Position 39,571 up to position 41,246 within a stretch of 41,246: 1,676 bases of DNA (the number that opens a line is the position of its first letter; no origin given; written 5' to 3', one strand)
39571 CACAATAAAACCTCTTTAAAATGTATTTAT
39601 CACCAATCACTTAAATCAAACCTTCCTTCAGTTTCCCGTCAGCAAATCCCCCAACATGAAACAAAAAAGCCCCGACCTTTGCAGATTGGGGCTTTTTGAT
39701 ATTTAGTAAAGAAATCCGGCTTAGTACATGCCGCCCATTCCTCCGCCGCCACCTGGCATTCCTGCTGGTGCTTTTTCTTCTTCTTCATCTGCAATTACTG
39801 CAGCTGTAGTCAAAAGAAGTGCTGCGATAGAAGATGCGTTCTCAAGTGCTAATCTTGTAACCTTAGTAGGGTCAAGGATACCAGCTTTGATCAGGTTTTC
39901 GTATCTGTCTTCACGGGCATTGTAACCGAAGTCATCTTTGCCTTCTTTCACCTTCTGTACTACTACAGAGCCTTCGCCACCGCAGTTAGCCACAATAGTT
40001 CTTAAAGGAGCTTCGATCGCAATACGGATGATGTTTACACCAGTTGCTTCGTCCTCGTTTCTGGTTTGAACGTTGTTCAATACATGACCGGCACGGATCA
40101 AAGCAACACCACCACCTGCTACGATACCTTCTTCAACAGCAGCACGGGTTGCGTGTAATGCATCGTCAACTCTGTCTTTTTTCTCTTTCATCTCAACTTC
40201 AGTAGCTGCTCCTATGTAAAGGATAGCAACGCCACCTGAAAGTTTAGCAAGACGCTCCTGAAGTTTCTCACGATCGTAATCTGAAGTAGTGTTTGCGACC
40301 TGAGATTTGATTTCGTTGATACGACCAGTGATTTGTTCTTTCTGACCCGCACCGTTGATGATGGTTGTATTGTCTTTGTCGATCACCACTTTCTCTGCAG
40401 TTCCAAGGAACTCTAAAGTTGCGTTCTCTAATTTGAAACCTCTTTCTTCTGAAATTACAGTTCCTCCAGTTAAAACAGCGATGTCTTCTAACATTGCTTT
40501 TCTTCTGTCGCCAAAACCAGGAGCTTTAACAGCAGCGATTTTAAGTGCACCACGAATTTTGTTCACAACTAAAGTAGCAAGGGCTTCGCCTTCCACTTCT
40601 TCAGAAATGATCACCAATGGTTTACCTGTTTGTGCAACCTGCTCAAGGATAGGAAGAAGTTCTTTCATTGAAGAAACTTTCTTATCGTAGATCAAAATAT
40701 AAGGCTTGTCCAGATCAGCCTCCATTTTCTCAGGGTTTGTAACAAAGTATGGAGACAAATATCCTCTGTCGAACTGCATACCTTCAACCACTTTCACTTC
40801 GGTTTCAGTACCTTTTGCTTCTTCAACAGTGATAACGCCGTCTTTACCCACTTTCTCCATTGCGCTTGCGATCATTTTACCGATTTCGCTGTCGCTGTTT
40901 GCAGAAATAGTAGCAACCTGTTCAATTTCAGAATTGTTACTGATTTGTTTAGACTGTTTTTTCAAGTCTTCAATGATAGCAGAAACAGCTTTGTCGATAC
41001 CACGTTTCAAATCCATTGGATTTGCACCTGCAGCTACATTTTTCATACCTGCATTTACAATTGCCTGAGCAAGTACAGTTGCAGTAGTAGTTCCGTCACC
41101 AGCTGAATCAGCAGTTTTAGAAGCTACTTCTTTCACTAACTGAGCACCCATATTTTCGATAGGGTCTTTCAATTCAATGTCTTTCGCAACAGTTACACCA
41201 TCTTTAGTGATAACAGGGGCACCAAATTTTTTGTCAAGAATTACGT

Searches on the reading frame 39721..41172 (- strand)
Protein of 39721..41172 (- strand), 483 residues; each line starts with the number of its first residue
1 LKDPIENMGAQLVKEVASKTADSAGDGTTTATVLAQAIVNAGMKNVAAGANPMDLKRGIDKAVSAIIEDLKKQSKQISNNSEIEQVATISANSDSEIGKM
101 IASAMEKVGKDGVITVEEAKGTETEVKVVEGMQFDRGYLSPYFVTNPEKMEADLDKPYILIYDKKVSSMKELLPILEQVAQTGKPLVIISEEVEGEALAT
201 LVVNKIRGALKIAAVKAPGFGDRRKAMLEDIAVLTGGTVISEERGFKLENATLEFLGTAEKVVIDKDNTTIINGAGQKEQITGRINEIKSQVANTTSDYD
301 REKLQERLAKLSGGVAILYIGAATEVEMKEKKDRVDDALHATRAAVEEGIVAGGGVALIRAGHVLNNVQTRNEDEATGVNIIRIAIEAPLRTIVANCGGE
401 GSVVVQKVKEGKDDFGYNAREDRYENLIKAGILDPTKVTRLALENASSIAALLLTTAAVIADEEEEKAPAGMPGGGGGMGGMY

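Call 16: search_protein_families(library=pfam, proteins=[window:39721-41172:-], max_evalue=0.001)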
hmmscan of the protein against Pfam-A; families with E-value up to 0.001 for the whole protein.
window:39721-41172:- (483 aa): 1 family
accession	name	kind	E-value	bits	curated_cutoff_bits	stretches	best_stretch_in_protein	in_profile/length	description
PF00118.29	Cpn60_TCP1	-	5.2e-64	217.2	34.3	1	5-463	44-489/490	TCP-1/cpn60 chaperonin family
